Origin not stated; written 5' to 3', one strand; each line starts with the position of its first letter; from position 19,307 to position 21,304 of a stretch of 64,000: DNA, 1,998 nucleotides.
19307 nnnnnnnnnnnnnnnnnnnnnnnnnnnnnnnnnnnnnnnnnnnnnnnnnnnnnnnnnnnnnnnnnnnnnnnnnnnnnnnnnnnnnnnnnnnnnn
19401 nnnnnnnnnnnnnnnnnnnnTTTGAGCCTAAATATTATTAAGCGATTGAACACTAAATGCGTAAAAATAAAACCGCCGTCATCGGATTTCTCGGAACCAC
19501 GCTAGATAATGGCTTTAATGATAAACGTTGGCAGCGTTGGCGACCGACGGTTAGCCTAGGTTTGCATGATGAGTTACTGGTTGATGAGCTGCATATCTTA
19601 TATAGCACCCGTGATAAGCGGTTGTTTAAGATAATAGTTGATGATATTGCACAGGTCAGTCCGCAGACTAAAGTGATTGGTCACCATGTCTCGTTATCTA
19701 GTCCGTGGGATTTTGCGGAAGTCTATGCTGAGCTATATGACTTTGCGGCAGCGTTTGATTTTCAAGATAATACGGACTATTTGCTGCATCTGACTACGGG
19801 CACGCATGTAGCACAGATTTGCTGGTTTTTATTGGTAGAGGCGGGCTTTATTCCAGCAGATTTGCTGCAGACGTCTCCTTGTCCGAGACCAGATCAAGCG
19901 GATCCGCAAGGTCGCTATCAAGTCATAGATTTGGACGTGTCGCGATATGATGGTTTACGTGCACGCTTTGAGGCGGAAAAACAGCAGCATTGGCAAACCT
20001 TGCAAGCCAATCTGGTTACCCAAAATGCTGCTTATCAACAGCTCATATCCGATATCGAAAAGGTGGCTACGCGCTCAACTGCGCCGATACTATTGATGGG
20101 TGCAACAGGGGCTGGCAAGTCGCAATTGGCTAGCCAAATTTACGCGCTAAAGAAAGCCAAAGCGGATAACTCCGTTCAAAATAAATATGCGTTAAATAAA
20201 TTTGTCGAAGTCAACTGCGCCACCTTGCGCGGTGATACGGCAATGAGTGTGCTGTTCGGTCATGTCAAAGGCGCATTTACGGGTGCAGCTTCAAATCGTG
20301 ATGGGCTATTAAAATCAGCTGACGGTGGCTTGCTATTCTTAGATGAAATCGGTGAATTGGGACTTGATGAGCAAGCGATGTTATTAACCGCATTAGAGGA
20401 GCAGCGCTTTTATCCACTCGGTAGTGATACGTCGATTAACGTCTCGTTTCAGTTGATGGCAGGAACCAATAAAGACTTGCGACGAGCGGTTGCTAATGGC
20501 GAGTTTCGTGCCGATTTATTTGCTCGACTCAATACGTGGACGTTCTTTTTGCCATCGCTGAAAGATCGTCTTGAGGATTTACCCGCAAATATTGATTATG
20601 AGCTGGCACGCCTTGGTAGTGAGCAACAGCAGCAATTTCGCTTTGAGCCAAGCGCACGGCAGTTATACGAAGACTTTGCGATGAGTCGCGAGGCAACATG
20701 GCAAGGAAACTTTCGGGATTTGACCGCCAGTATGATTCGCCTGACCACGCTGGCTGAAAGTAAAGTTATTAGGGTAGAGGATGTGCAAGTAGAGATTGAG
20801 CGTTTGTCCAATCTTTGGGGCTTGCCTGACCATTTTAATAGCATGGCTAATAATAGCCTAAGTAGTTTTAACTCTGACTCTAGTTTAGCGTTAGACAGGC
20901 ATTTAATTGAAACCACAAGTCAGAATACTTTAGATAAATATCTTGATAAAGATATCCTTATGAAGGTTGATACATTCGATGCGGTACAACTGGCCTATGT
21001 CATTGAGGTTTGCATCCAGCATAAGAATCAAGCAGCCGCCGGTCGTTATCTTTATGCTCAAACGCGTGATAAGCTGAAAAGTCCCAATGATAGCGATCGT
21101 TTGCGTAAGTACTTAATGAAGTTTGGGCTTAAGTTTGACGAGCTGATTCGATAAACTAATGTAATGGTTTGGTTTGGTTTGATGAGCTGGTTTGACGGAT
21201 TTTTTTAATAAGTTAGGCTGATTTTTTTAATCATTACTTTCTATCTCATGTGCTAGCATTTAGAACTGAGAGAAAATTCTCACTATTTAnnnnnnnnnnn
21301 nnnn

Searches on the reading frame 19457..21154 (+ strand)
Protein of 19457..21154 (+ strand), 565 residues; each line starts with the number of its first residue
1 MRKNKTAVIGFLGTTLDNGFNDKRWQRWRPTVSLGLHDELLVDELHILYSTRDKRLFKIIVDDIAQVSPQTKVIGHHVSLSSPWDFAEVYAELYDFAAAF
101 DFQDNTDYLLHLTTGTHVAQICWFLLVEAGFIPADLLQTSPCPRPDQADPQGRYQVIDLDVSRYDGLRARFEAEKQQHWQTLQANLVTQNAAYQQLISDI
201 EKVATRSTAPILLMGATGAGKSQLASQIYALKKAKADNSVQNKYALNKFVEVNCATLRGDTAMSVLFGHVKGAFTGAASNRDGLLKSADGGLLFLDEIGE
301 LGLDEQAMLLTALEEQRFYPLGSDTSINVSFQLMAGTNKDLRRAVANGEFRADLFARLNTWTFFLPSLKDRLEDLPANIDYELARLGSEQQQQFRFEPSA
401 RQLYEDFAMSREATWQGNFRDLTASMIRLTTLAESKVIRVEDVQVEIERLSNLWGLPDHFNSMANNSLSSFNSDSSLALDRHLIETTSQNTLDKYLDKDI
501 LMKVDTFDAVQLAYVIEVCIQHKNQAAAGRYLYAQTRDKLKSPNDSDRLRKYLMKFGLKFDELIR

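Call 3: search_protein_families(library=pfam, proteins=[window:19457-21154:+], max_evalue=0.01)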
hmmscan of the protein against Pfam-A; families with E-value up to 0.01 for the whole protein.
window:19457-21154:+ (565 aa): 9 families
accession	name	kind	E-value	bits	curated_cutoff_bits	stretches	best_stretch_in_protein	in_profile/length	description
PF06956.16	RtcR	-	6.4e-71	238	23.1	1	5-183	2-181/183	Regulator of RNA terminal phosphate cyclase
PF00158.32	Sigma54_activat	-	1.5e-48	165.1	20.2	1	187-361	2-165/168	Sigma-54 interaction domain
PF14532.12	Sigma54_activ_2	-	1.3e-10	42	25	1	191-368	5-138/138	Sigma-54 interaction domain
PF07728.20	AAA_5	-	1.4e-06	28.8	22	1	210-339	1-123/139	AAA domain (dynein-related subfamily)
PF25601.1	AAA_lid_14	-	4.3e-06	26.9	27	1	370-448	2-75/87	AAA+ ATPase lid domain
PF01078.27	Mg_chelatase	-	4.3e-05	23.4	20.3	1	202-319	16-136/207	Magnesium chelatase, subunit ChlI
PF00004.35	AAA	-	0.00025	21.9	21.2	1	211-317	1-96/131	ATPase family associated with various cellular activities (AAA)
PF00493.29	MCM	-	0.00081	19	23.3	1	201-317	50-149/224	MCM P-loop domain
PF13191.12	AAA_16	-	0.0028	18.6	32.6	1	192-241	8-52/167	AAA ATPase domain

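Call 8: search_protein_families(library=ncbifam, proteins=[window:19457-21154:+], max_evalue=0.01)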
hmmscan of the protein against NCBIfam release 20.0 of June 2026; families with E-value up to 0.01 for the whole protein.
window:19457-21154:+ (565 aa): 29 families (the best 25 are shown)
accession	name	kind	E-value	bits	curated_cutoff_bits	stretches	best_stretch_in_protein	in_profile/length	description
NF038308.1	RNA_repair_RtcR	equivalog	2.3e-208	693.3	650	1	4-563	2-527/530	RNA repair transcriptional activator RtcR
TIGR01817.1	nifA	equivalog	1.4e-58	199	528.85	1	172-449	184-444/534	nif-specific transcriptional activator NifA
NF003451.0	PRK05022.1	equivalog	7e-57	193.3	476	1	174-459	180-443/512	nitric oxide reductase transcriptional regulator NorR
TIGR01818.1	ntrC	equivalog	2.8e-48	164.8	558.6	1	172-452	122-386/463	nitrogen regulation protein NR(I)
NF008469.0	PRK11361.1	equivalog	1e-46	159.6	714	1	178-448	139-391/461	acetoacetate metabolism transcriptional regulator AtoC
NF011695.0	PRK15115.1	equivalog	2.8e-46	158.2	763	1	171-440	122-375/445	two-component system response regulator GlrR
NF041552.1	TF_PrdR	equivalog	5.6e-44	150.4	795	1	181-447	264-514/577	sigma-54 dependent transcriptional regulator PrdR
NF050807.1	TransRegFlbDCaul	equivalog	8.6e-44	150.1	750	1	184-446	118-364/454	sigma-54-dependent transcriptional regulator FlbD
TIGR02915.1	PEP_resp_reg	equivalog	5.8e-42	144.1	502.6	1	179-446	134-385/445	PEP-CTERM-box response regulator transcription factor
NF008176.1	PRK10923.1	equivalog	2.7e-41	141.7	620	1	175-449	129-387/469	nitrogen regulation protein NR(I)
NF011953.0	PRK15424.1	equivalog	3e-41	141.6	703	1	172-438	207-470/538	propionate catabolism operon regulatory protein PrpR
NF041906.1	V4R_TF_MobR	exception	4.9e-41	140.8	999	1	185-441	233-474/544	phenol degradation transcriptional regulator MobR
NF051870.1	NAssimRespRegNtrX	equivalog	6.3e-41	140.7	600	1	168-440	123-378/452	nitrogen assimilation response regulator NtrX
NF011958.0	PRK15429.1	equivalog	2.7e-40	138.7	830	1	186-441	381-620/692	formate hydrogenlyase transcriptional activator FlhA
NF007689.0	PRK10365.1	equivalog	3.4e-40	138.1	760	1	182-438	137-377/441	sigma-54-dependent response regulator transcription factor ZraR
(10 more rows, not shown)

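Call 9: search_protein_families(library=padloc, proteins=[window:19457-21154:+], max_evalue=0.01)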
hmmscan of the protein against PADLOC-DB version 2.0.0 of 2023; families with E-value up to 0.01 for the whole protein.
window:19457-21154:+ (565 aa): 3 families
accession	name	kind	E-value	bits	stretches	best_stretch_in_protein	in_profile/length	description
PDLC01993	RtcR--CARF_AAA_HTH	-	3.9e-225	746.2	1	5-563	2-521/523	-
PDLC01995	RtcR_PspF2--CARF_AAA_HTH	-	9.6e-79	263.7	1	36-448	26-415/481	-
PDLC01994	RtcR_PspF1--CARF_AAA_HTH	-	8.8e-59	197.8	1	69-452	55-404/468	-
